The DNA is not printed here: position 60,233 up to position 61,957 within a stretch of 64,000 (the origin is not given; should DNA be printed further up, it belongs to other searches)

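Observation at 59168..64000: Uncharacterised regulated module: FadR regulator, small protein, repeat membrane protein, Tat metallo-hydrolase, extended COG0523 GTPase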

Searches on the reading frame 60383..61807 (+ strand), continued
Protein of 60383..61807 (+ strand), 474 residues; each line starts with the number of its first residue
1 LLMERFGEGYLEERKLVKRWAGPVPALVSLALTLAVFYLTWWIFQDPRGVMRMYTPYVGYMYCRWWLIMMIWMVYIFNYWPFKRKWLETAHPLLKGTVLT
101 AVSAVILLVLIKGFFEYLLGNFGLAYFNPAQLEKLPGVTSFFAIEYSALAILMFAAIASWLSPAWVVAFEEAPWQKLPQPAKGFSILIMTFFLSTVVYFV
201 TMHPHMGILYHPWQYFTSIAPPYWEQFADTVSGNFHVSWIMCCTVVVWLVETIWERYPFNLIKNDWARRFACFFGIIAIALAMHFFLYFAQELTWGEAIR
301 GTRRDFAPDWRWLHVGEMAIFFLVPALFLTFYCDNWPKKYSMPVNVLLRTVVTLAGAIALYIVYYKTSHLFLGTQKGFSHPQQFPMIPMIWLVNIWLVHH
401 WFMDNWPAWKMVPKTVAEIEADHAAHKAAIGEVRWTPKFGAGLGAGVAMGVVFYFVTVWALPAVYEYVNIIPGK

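Call 46: find_encoding_contigs(protein=P0253, flank=6000, max_places=1)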
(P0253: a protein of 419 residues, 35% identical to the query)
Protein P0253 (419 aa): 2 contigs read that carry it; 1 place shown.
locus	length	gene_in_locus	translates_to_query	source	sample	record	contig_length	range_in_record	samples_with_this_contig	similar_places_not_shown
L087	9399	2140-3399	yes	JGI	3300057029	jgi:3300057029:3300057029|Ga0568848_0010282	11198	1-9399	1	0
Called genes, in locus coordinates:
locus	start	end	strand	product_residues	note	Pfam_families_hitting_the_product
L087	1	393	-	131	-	?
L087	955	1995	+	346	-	PF10518:TAT_signal (weak)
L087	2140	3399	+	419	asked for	-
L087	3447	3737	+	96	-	-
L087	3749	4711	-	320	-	-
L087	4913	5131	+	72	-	-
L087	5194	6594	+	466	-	PF01663:Phosphodiest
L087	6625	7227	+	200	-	PF01583:APS_kinase, PF08433:KTI12 (weak), PF13614:AAA_31 (faint)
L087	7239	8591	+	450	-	PF01663:Phosphodiest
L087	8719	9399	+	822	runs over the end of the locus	PF17191:RecG_wedge, PF01336:tRNA_anti-codon, PF00270:DEAD, PF04851:ResIII, PF00271:Helicase_C, PF19833:RecG_dom3_C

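Call 47: find_encoding_contigs(protein=P0392, flank=7000, max_places=1)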
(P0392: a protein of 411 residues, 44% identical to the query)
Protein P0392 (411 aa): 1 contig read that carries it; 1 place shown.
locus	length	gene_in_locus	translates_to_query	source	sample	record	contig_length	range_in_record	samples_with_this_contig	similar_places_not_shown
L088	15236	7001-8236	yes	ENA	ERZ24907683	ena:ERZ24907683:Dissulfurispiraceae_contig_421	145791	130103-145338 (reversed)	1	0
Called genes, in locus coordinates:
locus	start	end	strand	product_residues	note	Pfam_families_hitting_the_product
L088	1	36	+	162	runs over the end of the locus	?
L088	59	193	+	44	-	-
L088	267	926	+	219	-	PF03358:FMN_red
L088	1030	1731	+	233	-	PF00027:cNMP_binding, PF13545:HTH_Crp_2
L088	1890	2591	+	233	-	PF00027:cNMP_binding, PF13545:HTH_Crp_2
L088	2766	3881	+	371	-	PF00365:PFK, PF01513:NAD_kinase (weak)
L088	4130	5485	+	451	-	PF04909:Amidohydro_2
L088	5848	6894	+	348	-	PF00753:Lactamase_B (weak)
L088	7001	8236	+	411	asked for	-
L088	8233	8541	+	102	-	-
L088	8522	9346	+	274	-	-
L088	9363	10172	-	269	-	PF12797:Fer4_2 (faint), PF00037:Fer4, PF12837:Fer4_6 (faint), PF14697:Fer4_21, PF12838:Fer4_7 (weak), PF13187:Fer4_9 (weak)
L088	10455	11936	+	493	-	PF00933:Glyco_hydro_3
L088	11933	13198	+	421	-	PF07690:MFS_1, PF13000:Acatn, PF07690:MFS_1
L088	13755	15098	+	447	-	PF02518:HATPase_c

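Call 48: find_encoding_contigs(protein=P0410, flank=7000, max_places=1)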
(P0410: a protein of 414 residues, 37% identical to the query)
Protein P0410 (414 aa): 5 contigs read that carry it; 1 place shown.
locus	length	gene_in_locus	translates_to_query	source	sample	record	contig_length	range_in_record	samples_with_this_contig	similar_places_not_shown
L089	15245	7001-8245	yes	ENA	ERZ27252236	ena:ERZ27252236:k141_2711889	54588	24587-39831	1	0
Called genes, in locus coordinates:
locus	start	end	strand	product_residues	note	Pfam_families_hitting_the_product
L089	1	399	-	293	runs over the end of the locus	PF00571:CBS, PF03471:CorC_HlyC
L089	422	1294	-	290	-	PF04055:Radical_SAM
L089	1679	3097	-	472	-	PF00989:PAS, PF13426:PAS_9 (faint), PF00158:Sigma54_activat, PF14532:Sigma54_activ_2, PF07728:AAA_5, PF01078:Mg_chelatase (weak), PF25601:AAA_lid_14, PF02954:HTH_8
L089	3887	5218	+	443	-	PF00989:PAS, PF08448:PAS_4, PF13426:PAS_9, PF00158:Sigma54_activat, PF14532:Sigma54_activ_2, PF07728:AAA_5 (weak), PF25601:AAA_lid_14, PF02954:HTH_8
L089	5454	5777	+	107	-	-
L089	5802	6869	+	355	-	PF10518:TAT_signal (weak), PF00753:Lactamase_B (weak)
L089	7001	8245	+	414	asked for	-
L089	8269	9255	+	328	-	-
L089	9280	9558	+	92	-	-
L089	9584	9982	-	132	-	PF00072:Response_reg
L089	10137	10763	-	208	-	PF13489:Methyltransf_23, PF13847:Methyltransf_31, PF08241:Methyltransf_11, PF08242:Methyltransf_12, PF13649:Methyltransf_25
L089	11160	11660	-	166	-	PF04191:PEMT, PF04140:ICMT (weak)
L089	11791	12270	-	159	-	-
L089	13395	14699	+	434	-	PF06808:DctM (faint), PF03600:CitMHS, PF03606:DcuC (weak), PF16980:CitMHS_2 (weak), PF00939:Na_sulph_symp, PF03600:CitMHS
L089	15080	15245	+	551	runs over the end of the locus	PF02652:Lactate_perm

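Call 65: search_protein_families(library=pfam, proteins=[L030:13186-14490:+, L041:14209-15408:+, L089:5454-5777:+, L007:11632-13266:+, L008:11485-13005:+, L009:12057-14843:+, L062:12627-13013:+], max_evalue=0.001)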
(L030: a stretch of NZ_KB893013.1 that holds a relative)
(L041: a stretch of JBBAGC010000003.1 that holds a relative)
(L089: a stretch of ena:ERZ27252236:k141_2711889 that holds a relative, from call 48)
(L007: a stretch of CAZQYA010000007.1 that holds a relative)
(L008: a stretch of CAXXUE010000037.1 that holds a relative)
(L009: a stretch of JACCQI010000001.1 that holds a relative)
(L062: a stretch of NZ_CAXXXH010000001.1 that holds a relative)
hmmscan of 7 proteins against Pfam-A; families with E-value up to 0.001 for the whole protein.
L030:13186-14490:+ (434 aa): 29 families (the best 25 are shown)
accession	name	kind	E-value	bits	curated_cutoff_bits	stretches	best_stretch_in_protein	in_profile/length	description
PF07719.23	TPR_2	-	2e-37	124.6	27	2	145-178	1-34/34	Tetratricopeptide repeat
PF00515.34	TPR_1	-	2e-35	119.6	27.8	3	145-178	1-34/34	Tetratricopeptide repeat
PF13181.12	TPR_8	-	4.2e-32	108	25.7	2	145-178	1-34/34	Tetratricopeptide repeat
PF13424.12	TPR_12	-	1e-26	93.3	30.1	3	143-209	1-75/77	Tetratricopeptide repeat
PF13414.12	TPR_11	-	9.5e-25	86.5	26.8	2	157-191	6-40/42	TPR repeat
PF13432.12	TPR_16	-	4.8e-24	84.9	32.7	2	81-144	1-64/65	Tetratricopeptide repeat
PF14559.12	TPR_19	-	3.9e-22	78.8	25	2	90-148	4-62/68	Tetratricopeptide repeat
PF13428.12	TPR_14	-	5.2e-21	73.5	23.5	1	114-152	4-42/44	Tetratricopeptide repeat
PF13431.12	TPR_17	-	5.7e-21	73.4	24.4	1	134-165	2-33/34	Tetratricopeptide repeat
PF13374.12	TPR_10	-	9.8e-19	67.2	27.5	0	115-139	6-30/42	Tetratricopeptide repeat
PF13489.12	Methyltransf_23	-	1.7e-17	64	27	1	263-391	11-138/164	Methyltransferase domain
PF13176.12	TPR_7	-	2.2e-17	62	27.9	0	147-174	1-30/36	Tetratricopeptide repeat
PF13174.12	TPR_6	-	5.7e-15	55.3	26.3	0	150-177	5-32/33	Tetratricopeptide repeat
PF08241.18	Methyltransf_11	-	9.3e-15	55.5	21.2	1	279-370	1-95/95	Methyltransferase domain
PF13649.12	Methyltransf_25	-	6.2e-14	52.9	27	1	278-366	1-97/97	Methyltransferase domain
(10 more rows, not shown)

L041:14209-15408:+ (400 aa): 1 family
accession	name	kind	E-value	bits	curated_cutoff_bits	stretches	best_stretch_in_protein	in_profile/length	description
PF07690.21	MFS_1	-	1.7e-40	139.4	33.4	1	19-367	2-346/347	Major Facilitator Superfamily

L089:5454-5777:+ (107 aa): 0 families

L007:11632-13266:+ (544 aa): 0 families

L008:11485-13005:+ (506 aa): 0 families

L009:12057-14843:+ (928 aa): 0 families

L062:12627-13013:+ (128 aa): 1 family
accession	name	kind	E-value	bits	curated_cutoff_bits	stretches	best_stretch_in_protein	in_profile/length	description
PF02001.22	DUF134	-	2.6e-25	89.3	27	1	18-110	5-97/98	Protein of unknown function DUF134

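Call 68: search_solved_structures(query=A1, max_evalue=10)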
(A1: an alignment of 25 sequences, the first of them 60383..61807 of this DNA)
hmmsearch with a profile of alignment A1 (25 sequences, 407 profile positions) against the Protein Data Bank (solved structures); distinct sequences matched with E-value up to 10: 1.
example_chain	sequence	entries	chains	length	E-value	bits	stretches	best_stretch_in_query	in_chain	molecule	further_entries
5ig5_A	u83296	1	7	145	1.5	10.9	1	319-338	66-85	CaMKII-B hub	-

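Call 70: search_protein_families(library=ncbifam, proteins=[L041:9736-10110:+, L086:6188-6643:+, L089:8269-9255:+], max_evalue=0.01)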
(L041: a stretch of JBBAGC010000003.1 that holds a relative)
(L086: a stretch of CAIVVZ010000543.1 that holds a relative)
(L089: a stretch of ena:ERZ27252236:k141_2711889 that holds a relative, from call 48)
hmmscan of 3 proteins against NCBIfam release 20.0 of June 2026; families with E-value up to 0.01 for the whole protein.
L041:9736-10110:+ (124 aa): 0 families

L086:6188-6643:+ (151 aa): 1 family
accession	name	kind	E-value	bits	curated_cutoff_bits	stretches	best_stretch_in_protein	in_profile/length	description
NF041136.1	MrpORP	equivalog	7.5e-06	25.5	450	1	39-139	263-364/365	iron-sulfur cluster carrier protein MrpORP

L089:8269-9255:+ (328 aa): 0 families

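Call 72: search_dna_similar(query=window:60383-61807:+, collection=plasmids, mode=protein, max_rows=15)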
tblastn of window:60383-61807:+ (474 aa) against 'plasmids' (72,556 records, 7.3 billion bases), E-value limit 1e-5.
No match.

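Call 74: find_encoding_contigs(protein=P0421, flank=7000, max_places=1)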
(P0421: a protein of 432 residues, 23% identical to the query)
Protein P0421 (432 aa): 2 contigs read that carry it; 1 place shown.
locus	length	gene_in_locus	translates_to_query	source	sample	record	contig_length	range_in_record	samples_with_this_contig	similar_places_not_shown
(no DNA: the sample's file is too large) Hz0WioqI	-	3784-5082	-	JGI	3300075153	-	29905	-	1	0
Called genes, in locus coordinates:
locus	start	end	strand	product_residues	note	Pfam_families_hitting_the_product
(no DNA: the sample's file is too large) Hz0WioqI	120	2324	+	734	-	PF08269:dCache_2, PF17200:sCache_2, PF17201:Cache_3-Cache_2, PF17200:sCache_2, PF17201:Cache_3-Cache_2, PF00672:HAMP, PF13426:PAS_9, PF07730:HisKA_3, +4 more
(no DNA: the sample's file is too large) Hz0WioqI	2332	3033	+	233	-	PF00072:Response_reg, PF00196:GerE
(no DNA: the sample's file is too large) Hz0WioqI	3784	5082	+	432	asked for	-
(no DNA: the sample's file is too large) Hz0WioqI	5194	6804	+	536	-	PF00501:AMP-binding, PF13193:AMP-binding_C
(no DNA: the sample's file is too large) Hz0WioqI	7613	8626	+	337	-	PF27840:ScmC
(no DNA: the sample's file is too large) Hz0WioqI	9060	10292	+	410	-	PF00890:FAD_binding_2 (faint), PF01266:DAO (faint), PF07992:Pyr_redox_2, PF13738:Pyr_redox_3 (weak), PF00070:Pyr_redox, PF18267:Rubredoxin_C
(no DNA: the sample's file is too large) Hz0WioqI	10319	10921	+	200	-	PF13187:Fer4_9 (faint), PF13247:Fer4_11, PF12838:Fer4_7 (weak), PF00037:Fer4 (weak), PF12797:Fer4_2 (weak), PF12837:Fer4_6 (weak), PF13237:Fer4_10 (weak)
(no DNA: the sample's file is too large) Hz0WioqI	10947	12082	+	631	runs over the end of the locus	PF03063:Prismane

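Call 75: find_encoding_contigs(protein=P0394, flank=7000, max_places=1)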
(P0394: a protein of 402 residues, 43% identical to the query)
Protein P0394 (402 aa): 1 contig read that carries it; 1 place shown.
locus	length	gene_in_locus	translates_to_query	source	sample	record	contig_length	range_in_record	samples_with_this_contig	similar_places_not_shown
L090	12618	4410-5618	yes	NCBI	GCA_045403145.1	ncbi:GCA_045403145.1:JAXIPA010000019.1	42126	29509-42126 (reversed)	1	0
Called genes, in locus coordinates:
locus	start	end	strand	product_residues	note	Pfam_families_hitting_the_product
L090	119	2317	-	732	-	PF04879:Molybdop_Fe4S4, PF00384:Molybdopterin, PF01568:Molydop_binding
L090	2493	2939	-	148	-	PF02085:Cytochrom_CIII (faint), PF14537:Cytochrom_c3_2 (faint), PF14522:Cytochrome_C7 (weak)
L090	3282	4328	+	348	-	PF00753:Lactamase_B (weak)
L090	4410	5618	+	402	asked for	-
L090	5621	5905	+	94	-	-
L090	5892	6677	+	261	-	-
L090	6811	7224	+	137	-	PF00355:Rieske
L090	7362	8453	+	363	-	PF00033:Cytochrome_B, PF13631:Cytochrom_B_N_2, PF00032:Cytochrom_B_C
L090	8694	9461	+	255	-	PF03264:Cytochrom_NNT (faint), PF09699:Paired_CXXCH_1 (faint), PF14522:Cytochrome_C7 (faint), PF14537:Cytochrom_c3_2 (faint)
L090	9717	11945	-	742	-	PF02368:Big_2, PF22359:Big-like (weak), PF18914:DUF5666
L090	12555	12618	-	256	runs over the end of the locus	PF00072:Response_reg, PF07238:PilZ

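Call 76: find_encoding_contigs(protein=P0418, flank=7000, max_places=1)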
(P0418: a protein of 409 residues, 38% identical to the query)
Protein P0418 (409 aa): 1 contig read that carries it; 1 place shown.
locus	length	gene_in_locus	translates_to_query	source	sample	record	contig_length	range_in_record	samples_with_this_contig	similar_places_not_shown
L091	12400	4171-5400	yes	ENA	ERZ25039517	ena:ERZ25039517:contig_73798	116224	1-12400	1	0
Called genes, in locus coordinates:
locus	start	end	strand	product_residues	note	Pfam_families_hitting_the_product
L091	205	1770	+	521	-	PF14236:DruA, PF14706:Tnp_DNA_bind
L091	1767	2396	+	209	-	PF02281:Dimer_Tnp_Tn5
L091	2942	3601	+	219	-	PF00753:Lactamase_B (weak)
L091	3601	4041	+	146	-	-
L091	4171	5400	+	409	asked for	-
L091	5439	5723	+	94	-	-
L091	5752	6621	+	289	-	-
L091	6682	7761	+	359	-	PF00753:Lactamase_B, PF12706:Lactamase_B_2 (weak)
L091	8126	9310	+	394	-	PF00266:Aminotran_5, PF01041:DegT_DnrJ_EryC1, PF01212:Beta_elim_lyase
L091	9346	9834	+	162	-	PF01592:NifU_N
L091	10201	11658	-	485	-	PF01565:FAD_binding_4, PF02913:FAD-oxidase_C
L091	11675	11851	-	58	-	-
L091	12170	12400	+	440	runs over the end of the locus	PF09699:Paired_CXXCH_1 (faint), PF13435:Cytochrome_C554 (faint), PF14522:Cytochrome_C7 (faint), PF14537:Cytochrom_c3_2 (faint), PF22113:Mtrc-MtrF_II-IV_dom (faint), PF13447:Multi-haem_cyto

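Call 78: find_related_loci(query=A4, collection=metagenome_contigs, flank=7000)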
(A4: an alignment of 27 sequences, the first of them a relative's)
Query A4 (411 aa) in metagenome_contigs; peptide patterns used: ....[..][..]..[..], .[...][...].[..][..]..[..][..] (x = any residue, [..] = any of these).
290 stretches matched a pattern; 240 encode a relative of the query (tblastn E <= 1e-3); the best 80 are kept; 80 distinct loci.
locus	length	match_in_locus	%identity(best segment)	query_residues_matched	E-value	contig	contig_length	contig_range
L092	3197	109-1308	59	1-402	2e-167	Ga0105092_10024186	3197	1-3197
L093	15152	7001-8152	59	12-399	9e-157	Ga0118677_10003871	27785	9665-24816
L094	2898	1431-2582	58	12-399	2e-163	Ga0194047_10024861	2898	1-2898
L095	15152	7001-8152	59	12-399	2e-153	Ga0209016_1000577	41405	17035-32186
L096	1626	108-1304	57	4-399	1e-165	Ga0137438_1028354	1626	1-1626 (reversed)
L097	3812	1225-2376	58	12-399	2e-156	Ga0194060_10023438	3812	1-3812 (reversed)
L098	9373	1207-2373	48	12-402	8e-121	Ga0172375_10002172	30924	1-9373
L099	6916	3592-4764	47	15-409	8e-119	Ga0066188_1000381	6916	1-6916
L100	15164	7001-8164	49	15-406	9e-119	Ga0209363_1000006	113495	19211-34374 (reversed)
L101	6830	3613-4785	47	15-409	1e-118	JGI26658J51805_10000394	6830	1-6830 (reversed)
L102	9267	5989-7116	49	30-409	3e-118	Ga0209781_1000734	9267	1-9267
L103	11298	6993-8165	46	15-406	4e-114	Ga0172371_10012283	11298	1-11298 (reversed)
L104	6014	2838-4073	44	1-409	6e-114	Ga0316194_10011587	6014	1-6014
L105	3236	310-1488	45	15-409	4e-117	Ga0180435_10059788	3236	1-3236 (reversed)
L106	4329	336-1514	45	12-406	1e-114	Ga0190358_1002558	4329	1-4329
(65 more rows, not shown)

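Call 81: search_protein_families(library=pfam, proteins=[L092:2422-2727:+, L104:1244-1594:+, L103:5032-5415:+, L099:3198-3500:+, L099:6087-6644:+, L093:14285-15094:+, L104:5409-5762:+, L100:4175-4912:+], max_evalue=0.01)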
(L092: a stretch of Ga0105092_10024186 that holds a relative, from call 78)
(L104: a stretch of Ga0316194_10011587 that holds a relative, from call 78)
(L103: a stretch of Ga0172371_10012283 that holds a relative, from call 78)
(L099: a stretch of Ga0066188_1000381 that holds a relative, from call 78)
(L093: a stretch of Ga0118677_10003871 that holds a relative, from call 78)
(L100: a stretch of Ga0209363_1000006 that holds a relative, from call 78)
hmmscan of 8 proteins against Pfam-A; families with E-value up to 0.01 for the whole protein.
L092:2422-2727:+ (101 aa): 1 family
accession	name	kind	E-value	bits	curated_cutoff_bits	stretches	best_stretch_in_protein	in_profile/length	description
PF13442.11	Cytochrome_CBB3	-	0.0025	18.6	27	1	31-85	3-64/68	Cytochrome C oxidase, cbb3-type, subunit III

L104:1244-1594:+ (116 aa): 0 families

L103:5032-5415:+ (127 aa): 0 families

L099:3198-3500:+ (100 aa): 1 family
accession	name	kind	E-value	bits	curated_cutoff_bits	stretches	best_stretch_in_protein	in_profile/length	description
PF13442.11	Cytochrome_CBB3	-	0.0099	16.6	27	0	32-57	2-24/68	Cytochrome C oxidase, cbb3-type, subunit III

L099:6087-6644:+ (185 aa): 2 families
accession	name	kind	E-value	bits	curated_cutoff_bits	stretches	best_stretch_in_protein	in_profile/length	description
PF00115.25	COX1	-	4.2e-27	95.5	34.8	2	5-82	16-89/436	Cytochrome C and Quinol oxidase polypeptide I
PF10027.14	DUF2269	-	0.0071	16.9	28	0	115-168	78-128/150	Predicted integral membrane protein (DUF2269)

L093:14285-15094:+ (269 aa): 6 families
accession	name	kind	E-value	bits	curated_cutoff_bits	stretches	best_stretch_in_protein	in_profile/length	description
PF13442.11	Cytochrome_CBB3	-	7.4e-13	49.1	27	2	78-134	3-52/68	Cytochrome C oxidase, cbb3-type, subunit III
PF00034.26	Cytochrom_C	-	3.1e-08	35.3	21.3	1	176-258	7-84/90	Cytochrome c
PF14537.11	Cytochrom_c3_2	-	0.00025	21.9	25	0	24-46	56-78/79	Cytochrome c3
PF14522.11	Cytochrome_C7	-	0.00091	19.4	24.8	0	32-98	5-52/67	Cytochrome c7 and related cytochrome c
PF22113.1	Mtrc-MtrF_II-IV_dom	-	0.0054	16.7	30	0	25-110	6-104/176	Outer membrane cytochrome MtrC/MtrF-like, domains II/IV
PF09699.15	Paired_CXXCH_1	-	0.0097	16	20.6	0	24-37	5-18/41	Doubled CXXCH motif (Paired_CXXCH_1)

L104:5409-5762:+ (117 aa): 1 family
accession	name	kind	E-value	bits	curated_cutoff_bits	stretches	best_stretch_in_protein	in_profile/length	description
PF02579.22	Nitro_FeMo-Co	-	0.00078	20.1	26.3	1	10-97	2-93/94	Dinitrogenase iron-molybdenum cofactor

L100:4175-4912:+ (245 aa): 4 families
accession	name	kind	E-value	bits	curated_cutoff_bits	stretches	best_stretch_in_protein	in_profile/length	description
PF00027.35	cNMP_binding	-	2.8e-16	59.7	27.5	1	57-141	3-88/89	Cyclic nucleotide-binding domain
PF13545.12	HTH_Crp_2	-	7.9e-10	39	27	1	174-242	1-70/70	Crp-like helix-turn-helix domain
PF00325.26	Crp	-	0.0045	17.1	21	1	196-221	4-29/32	Bacterial regulatory proteins, crp family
PF07900.17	DUF1670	-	0.0081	16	25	0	194-226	105-138/220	Protein of unknown function (DUF1670)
